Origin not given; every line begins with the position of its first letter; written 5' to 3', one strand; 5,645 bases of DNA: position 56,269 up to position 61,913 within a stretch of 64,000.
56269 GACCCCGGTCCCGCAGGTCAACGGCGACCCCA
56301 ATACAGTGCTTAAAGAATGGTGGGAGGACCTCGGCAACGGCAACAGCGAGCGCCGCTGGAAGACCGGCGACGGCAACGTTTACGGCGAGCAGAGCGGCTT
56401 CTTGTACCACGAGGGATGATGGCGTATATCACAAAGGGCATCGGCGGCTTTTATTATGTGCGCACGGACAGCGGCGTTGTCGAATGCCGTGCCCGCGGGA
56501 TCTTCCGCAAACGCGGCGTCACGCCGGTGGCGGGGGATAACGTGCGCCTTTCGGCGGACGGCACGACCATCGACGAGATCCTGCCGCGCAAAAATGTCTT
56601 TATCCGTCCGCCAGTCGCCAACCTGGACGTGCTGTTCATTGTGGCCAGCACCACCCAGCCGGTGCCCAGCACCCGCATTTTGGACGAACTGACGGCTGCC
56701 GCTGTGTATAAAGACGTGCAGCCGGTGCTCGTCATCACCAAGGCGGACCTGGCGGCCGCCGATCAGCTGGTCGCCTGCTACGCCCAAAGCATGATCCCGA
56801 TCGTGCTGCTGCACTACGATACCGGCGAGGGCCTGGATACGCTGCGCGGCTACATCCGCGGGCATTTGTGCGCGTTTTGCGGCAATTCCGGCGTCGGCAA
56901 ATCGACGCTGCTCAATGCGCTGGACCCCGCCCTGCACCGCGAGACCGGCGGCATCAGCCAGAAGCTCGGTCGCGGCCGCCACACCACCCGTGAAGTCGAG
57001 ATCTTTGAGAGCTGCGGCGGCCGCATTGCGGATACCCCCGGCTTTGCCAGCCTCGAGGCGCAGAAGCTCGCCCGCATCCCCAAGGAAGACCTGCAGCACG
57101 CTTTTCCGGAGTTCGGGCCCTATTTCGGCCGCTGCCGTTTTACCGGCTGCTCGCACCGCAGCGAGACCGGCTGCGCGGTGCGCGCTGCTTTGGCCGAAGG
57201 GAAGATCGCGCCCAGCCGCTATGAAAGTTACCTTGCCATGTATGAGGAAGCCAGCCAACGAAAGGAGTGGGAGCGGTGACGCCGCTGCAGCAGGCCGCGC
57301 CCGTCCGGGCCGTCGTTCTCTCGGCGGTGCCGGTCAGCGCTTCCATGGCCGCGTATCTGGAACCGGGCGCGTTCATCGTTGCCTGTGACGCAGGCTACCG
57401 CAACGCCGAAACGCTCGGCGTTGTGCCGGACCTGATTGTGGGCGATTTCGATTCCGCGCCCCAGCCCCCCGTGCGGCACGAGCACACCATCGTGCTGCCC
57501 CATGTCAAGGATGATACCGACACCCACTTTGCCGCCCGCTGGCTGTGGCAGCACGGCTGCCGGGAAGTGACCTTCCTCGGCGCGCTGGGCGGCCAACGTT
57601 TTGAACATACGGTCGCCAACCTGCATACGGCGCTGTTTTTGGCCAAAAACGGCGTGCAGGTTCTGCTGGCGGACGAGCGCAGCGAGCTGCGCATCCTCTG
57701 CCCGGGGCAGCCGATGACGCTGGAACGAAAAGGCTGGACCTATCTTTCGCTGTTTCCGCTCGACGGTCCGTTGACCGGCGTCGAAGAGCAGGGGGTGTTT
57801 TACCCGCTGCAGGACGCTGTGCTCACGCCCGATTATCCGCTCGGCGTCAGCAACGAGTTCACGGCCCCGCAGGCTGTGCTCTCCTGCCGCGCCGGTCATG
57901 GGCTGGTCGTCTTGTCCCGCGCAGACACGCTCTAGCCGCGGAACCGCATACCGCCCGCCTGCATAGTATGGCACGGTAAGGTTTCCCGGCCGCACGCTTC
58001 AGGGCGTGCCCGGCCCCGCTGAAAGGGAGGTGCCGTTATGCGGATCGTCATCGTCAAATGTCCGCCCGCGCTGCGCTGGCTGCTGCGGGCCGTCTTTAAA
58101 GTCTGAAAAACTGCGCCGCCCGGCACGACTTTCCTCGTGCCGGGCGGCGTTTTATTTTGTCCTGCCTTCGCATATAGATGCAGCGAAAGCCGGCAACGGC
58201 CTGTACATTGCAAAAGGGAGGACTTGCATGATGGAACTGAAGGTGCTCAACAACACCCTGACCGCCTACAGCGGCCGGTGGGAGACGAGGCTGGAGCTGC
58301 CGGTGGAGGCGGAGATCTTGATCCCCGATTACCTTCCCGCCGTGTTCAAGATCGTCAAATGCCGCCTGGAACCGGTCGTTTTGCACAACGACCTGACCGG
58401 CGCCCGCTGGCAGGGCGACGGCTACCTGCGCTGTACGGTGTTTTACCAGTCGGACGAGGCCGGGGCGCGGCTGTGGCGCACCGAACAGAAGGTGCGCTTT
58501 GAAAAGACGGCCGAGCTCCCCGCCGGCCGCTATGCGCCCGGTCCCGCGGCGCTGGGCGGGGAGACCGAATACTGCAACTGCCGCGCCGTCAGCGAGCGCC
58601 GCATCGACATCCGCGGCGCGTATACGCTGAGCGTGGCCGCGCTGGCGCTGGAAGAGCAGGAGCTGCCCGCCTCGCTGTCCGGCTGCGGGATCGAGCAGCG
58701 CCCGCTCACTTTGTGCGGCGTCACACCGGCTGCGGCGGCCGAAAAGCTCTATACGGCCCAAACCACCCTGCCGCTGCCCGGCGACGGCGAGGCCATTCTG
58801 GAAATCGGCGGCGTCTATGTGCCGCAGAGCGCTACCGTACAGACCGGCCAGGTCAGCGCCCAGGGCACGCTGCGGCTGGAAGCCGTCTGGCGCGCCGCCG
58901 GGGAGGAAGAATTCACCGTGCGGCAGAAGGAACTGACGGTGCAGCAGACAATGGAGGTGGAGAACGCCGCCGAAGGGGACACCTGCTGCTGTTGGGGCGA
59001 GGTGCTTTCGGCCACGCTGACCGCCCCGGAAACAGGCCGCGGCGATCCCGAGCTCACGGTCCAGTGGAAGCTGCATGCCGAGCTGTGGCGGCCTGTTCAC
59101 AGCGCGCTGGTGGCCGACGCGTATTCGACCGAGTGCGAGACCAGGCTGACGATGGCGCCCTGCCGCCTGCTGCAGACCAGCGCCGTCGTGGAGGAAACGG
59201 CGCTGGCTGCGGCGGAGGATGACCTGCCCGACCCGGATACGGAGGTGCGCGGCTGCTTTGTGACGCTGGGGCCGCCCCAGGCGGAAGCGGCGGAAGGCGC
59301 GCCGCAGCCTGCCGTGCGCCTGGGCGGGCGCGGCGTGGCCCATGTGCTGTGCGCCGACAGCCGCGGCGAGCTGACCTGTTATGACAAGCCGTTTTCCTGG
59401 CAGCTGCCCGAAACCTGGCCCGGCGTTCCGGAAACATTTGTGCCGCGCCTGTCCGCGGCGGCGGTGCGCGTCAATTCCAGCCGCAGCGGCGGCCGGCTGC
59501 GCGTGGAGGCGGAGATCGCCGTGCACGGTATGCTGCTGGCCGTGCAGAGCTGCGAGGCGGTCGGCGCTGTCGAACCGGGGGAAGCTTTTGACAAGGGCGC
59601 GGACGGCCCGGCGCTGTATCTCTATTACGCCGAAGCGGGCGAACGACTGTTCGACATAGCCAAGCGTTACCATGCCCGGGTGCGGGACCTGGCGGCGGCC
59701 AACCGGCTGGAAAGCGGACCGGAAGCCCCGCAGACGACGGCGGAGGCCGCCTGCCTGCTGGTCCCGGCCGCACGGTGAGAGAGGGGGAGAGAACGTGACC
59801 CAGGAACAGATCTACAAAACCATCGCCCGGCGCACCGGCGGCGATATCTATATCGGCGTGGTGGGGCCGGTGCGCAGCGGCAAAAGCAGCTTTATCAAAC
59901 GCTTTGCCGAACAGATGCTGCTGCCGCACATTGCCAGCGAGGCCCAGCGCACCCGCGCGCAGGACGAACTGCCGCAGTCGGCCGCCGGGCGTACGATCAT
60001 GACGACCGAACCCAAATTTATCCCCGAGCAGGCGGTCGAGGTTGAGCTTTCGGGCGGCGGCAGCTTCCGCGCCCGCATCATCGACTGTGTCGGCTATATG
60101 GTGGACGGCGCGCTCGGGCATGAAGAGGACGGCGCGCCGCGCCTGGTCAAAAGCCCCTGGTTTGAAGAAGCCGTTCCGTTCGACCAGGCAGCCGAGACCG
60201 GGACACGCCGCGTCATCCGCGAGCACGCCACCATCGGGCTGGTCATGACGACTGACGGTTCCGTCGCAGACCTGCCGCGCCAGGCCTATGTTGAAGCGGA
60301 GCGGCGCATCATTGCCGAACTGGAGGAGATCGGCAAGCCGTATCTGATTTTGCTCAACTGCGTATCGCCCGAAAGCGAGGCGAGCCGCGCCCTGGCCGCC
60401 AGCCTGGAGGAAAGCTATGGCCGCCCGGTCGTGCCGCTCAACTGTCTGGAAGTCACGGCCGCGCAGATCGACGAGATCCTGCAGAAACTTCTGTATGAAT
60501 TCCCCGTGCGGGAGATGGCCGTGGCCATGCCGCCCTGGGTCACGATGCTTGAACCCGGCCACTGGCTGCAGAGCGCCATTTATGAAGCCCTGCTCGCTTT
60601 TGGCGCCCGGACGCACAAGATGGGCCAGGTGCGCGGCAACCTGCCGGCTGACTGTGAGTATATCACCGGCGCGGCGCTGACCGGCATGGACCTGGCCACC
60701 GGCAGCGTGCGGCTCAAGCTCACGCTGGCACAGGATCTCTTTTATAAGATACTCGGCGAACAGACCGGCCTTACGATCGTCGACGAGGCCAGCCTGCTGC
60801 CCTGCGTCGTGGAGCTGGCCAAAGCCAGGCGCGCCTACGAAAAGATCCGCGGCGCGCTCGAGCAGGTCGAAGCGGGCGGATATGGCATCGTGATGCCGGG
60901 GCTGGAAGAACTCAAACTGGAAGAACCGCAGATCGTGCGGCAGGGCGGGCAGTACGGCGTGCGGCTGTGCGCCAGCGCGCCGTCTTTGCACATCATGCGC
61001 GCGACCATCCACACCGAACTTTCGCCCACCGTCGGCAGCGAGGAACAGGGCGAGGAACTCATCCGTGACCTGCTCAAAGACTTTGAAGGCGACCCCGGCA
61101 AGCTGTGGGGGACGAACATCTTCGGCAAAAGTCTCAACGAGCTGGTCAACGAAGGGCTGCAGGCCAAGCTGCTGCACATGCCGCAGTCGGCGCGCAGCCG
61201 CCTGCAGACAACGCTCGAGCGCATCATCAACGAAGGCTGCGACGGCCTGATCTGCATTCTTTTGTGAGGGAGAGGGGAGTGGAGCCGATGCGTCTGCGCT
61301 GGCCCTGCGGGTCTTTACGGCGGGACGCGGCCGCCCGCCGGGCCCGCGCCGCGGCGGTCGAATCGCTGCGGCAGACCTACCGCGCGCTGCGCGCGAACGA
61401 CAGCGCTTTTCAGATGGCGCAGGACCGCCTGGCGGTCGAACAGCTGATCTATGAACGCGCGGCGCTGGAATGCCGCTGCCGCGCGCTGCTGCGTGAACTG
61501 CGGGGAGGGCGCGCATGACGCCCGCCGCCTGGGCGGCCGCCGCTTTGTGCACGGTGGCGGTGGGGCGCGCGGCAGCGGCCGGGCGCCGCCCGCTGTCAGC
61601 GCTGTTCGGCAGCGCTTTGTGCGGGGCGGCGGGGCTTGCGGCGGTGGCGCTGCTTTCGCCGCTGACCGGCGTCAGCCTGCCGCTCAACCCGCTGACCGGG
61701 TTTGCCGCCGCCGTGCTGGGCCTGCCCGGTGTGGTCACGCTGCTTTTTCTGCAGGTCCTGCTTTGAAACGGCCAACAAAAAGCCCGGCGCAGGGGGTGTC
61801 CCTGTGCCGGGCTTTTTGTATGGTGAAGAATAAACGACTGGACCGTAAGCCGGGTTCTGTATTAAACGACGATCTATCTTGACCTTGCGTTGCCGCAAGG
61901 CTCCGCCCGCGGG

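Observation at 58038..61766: Spore-coat basement-layer genes gathered in one block: spoVM-sipL-spoIVA-yaaL-bofA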

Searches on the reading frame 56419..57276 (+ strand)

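Call 5: search_protein_families(library=pfam, proteins=[window:56419-57276:+], max_evalue=0.1)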
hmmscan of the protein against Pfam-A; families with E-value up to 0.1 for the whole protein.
window:56419-57276:+ (286 aa): 10 families
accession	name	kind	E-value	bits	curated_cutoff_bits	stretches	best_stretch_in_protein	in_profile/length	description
PF03193.22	RsgA_GTPase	-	8.2e-46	156.4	30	1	54-214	1-173/174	RsgA GTPase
PF16745.11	RsgA_N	-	5.6e-17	61.7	27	1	4-48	4-48/54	RsgA N-terminal domain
PF01926.29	MMR_HSR1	-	1.2e-05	25.8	21.9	1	151-215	2-61/113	50S ribosome-binding GTPase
PF00005.33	ABC_tran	-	0.00017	22.7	25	1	147-185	10-51/137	ABC transporter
PF13476.12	AAA_23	-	0.0026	18.8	27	1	149-194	20-64/201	AAA domain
PF13555.12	AAA_29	-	0.0029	17.7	27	1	147-169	22-43/61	P-loop containing region of AAA domain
PF13401.12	AAA_22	-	0.014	16.1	27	1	150-186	7-33/130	AAA domain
PF13191.12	AAA_16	-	0.019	15.9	32.6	1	154-178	30-54/167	AAA ATPase domain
PF00009.33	GTP_EFTU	-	0.075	13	26.5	0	72-117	97-139/188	Elongation factor Tu GTP binding domain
PF13481.12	AAA_25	-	0.088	12.9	27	0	143-165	27-50/195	AAA domain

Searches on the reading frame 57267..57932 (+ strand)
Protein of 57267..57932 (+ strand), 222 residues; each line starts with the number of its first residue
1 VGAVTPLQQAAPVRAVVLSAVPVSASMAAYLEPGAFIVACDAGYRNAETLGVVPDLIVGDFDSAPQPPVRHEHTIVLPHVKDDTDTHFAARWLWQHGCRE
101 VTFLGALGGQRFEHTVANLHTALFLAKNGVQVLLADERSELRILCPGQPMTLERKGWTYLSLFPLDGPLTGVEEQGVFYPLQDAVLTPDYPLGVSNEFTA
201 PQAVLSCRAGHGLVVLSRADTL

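Call 5: search_protein_families(library=pfam, proteins=[window:57267-57932:+], max_evalue=0.1)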
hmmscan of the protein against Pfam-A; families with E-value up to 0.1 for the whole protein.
window:57267-57932:+ (222 aa): 2 families
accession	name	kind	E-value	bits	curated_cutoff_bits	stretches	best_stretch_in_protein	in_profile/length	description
PF04263.21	TPK_catalytic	-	4.8e-17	62.3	30.7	1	31-133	5-112/113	Thiamin pyrophosphokinase, catalytic domain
PF04265.19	TPK_B1_binding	-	2.7e-10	40.2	22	1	157-209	10-64/67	Thiamin pyrophosphokinase, vitamin B1 binding domain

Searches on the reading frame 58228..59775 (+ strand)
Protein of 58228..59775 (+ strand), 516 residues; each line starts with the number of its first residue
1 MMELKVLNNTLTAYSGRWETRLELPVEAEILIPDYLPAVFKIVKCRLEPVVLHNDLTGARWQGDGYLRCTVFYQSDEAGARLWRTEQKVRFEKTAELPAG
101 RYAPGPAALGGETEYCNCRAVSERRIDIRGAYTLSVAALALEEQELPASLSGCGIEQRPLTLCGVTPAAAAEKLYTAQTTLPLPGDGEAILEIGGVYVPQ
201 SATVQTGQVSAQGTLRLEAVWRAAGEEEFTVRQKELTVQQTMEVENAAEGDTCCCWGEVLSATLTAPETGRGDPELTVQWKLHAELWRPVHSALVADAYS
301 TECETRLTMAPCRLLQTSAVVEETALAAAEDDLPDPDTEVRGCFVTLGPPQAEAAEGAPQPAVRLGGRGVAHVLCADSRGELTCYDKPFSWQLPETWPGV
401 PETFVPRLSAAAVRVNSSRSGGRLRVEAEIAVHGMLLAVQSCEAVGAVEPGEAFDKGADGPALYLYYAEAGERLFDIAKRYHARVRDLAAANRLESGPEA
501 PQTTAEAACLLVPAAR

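Call 5: search_protein_families(library=pfam, proteins=[window:58228-59775:+], max_evalue=0.1)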
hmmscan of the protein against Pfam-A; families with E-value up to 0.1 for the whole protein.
window:58228-59775:+ (516 aa): 2 families
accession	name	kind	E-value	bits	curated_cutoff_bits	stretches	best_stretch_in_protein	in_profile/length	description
PF12673.12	SipL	-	2.5e-05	24.8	23.6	0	39-119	2-76/78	SipL, SPOCS domain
PF01476.26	LysM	-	0.012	16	20.9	1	470-496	5-31/43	LysM domain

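Call 8: search_protein_families(library=ncbifam, proteins=[window:58228-59775:+], max_evalue=1)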
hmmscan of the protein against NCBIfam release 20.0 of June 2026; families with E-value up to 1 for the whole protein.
window:58228-59775:+ (516 aa): 0 families

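Call 27: find_related_loci(query=window:58228-59775:+, collection=genome_contigs, flank=6000)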
Query window:58228-59775:+ (516 aa) in genome_contigs; peptide patterns used: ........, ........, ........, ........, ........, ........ (x = any residue, [..] = any of these).
59 stretches matched a pattern; 18 encode a relative of the query (tblastn E <= 1e-3); 18 distinct loci.
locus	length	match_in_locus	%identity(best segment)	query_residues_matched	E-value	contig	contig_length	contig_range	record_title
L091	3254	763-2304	76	2-515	0e+0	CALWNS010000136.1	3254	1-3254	MAG: uncultured Gemmiger sp. isolate E37__bin93 genome assembly, contig: E37__k127_3158069, whole genome shotgun sequenc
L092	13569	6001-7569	62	2-515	0e+0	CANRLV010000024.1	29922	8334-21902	MAG: uncultured Gemmiger sp. isolate Lapin-030__bin95 genome assembly, contig: Lapin-030__NODE_2172_length_29922_cov_19.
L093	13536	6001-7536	60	2-515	0e+0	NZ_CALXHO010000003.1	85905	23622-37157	MAG: uncultured Gemmiger sp. isolate BRZ_GP__bin53 BRZ_GP__NODE_367_length_85905_cov_5.182831, whole genome shotgun sequ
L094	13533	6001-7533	60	2-515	0e+0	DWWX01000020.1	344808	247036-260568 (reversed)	MAG TPA_asm: Candidatus Gemmiger stercorigallinarum isolate CHK183-27628 CHK183__C120566_L344808_SAMEA5754827, whole gen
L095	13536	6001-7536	59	2-515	0e+0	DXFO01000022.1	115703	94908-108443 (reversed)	MAG TPA_asm: Candidatus Gemmiger faecavium isolate ChiSxjej1B13-1558 ChiSxjej1B13M5__C137543_L115703_SAMN08009907, whole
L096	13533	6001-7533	59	2-515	0e+0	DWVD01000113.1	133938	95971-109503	MAG TPA_asm: Candidatus Gemmiger faecigallinarum isolate 14795 CHK120__C442958_L133938_SAMEA104467391, whole genome shot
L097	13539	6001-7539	57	1-515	0e+0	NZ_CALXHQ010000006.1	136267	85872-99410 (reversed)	MAG: uncultured Gemmiger sp. isolate BRZ_HN__bin37 BRZ_HN__NODE_98_length_136267_cov_15.697173, whole genome shotgun seq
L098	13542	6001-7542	57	2-515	0e+0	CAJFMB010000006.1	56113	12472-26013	uncultured Subdoligranulum sp. isolate Chicken_4_mag_138 genome assembly, contig: MAGpy_11413_4_idba_bin_138_fascaffold_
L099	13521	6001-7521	55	8-515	7e-180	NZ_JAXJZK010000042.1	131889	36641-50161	MAG: Gemmiger sp. isolate DOME_MAG_8357 8357_D0103_k141_78471, whole genome shotgun sequence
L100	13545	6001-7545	56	2-515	4e-179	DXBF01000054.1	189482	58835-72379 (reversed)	MAG TPA_asm: Candidatus Gemmiger avistercoris isolate CHK188-11489 CHK188__C178050_L189482_SAMEA5754832, whole genome sh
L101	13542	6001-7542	54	2-515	6e-179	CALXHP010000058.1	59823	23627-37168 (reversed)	MAG: uncultured Gemmiger sp. isolate BRZ_F__bin64 genome assembly, contig: BRZ_F__NODE_727_length_59823_cov_36.715747, w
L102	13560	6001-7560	53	2-515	5e-173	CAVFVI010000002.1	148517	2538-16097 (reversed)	Acutalibacteraceae bacterium isolate G02651-L1_cleanbin_000023 genome assembly, contig: Spades_G02651-L1_contig_31, whol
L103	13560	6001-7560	53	2-515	4e-173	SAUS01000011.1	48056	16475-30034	MAG: Candidatus Cibiobacter qucibialis isolate SGB15286A NODE_637_length_48056_cov_29.3027, whole genome shotgun sequenc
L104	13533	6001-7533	53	2-515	1e-158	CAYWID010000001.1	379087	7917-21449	MAG TPA_asm: uncultured Subdoligranulum sp. isolate SRP286056_co2_533 genome assembly, contig: NODE_6_length_379087_cov_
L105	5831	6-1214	58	111-515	4e-142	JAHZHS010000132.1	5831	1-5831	MAG: Oscillospiraceae bacterium isolate HRGM_Genome_3347 HRGM_Genome_3347_132, whole genome shotgun sequence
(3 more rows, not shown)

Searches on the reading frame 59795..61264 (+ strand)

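Call 5: search_protein_families(library=pfam, proteins=[window:59795-61264:+], max_evalue=0.1)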
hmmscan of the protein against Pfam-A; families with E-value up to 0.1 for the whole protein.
window:59795-61264:+ (490 aa): 6 families
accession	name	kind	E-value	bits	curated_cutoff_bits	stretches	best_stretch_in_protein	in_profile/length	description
PF09547.16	SpoIVA_ATPase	-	2e-106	355.2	26.6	1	1-237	1-237/237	Stage IV sporulation protein A, ATPase domain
PF20438.3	SpoIVA_middle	-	4.4e-57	193.5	25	1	238-414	1-179/179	Stage IV sporulation protein A, middle domain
PF20439.3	SpoIVA_C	-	2e-30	105.2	25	1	415-490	1-76/76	Sporulation stage IV protein A, C-terminal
PF01926.29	MMR_HSR1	-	0.0091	16.5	21.9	1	20-123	2-57/113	50S ribosome-binding GTPase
PF02283.22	CobU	-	0.018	15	27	0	22-141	3-119/168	Cobinamide kinase / cobinamide phosphate guanyltransferase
PF00350.29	Dynamin_N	-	0.031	14.7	27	1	20-45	1-26/168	Dynamin family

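Call 8: search_protein_families(library=ncbifam, proteins=[window:59795-61264:+], max_evalue=1)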
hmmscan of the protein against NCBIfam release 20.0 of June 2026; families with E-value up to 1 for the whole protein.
window:59795-61264:+ (490 aa): 5 families
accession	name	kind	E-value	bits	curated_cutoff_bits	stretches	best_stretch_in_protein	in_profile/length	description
TIGR02836.1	spore_IV_A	equivalog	7.7e-185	615.5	459.9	1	1-490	1-492/492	stage IV sporulation protein A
NF004469.0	PRK05800.1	equivalog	0.02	14.5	161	1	22-47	7-34/173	bifunctional adenosylcobinamide kinase/adenosylcobinamide-phosphate guanylyltransferase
TIGR03918.1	GTP_HydF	equivalog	0.054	12.3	325.55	0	133-237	70-168/392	[FeFe] hydrogenase H-cluster maturation GTPase HydF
TIGR00231.1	small_GTP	domain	0.072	12.9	42.5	0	17-41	3-27/164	GTP-binding protein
NF001385.0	PRK00279.2-3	equivalog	0.18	11.4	315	1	19-81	6-68/213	adenylate kinase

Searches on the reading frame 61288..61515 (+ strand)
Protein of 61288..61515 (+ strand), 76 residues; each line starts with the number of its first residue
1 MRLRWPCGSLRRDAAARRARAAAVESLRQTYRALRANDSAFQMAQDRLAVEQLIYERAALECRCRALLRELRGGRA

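Call 5: search_protein_families(library=pfam, proteins=[window:61288-61515:+], max_evalue=0.1)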
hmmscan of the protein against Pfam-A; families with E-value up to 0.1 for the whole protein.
window:61288-61515:+ (76 aa): 2 families
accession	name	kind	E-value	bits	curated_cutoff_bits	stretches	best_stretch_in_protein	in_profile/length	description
PF10778.14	DehI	-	0.047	14.1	28.9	1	13-58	47-92/148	Halocarboxylic acid dehydrogenase DehI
PF10704.14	DUF2508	-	0.1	13.3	22.5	0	20-72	15-65/71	Protein of unknown function (DUF2508)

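Call 8: search_protein_families(library=ncbifam, proteins=[window:61288-61515:+], max_evalue=1)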
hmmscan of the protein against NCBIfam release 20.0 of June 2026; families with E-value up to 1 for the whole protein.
window:61288-61515:+ (76 aa): 0 families

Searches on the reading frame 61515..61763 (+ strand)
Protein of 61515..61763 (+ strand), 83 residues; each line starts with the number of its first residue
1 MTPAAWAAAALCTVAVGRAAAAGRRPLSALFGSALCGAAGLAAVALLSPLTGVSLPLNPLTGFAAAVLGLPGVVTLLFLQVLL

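Call 5: search_protein_families(library=pfam, proteins=[window:61515-61763:+], max_evalue=0.1)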
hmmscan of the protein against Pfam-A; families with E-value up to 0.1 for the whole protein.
window:61515-61763:+ (83 aa): 1 family
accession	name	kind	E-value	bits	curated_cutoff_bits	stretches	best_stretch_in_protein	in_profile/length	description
PF07441.16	BofA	-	2.5e-12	47.2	26.1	1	9-81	2-74/75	SigmaK-factor processing regulatory protein BofA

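Call 8: search_protein_families(library=ncbifam, proteins=[window:61515-61763:+], max_evalue=1)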
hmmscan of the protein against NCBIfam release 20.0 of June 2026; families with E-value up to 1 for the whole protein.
window:61515-61763:+ (83 aa): 2 families
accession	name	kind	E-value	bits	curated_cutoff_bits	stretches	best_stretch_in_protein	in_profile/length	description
TIGR02862.1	spore_BofA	subfamily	6.6e-08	32.8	53.35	1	20-82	20-82/83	pro-sigmaK processing inhibitor BofA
TIGR01594.1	holin_lambda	equivalog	0.13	12.5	55.05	1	7-69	26-87/107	phage holin, lambda family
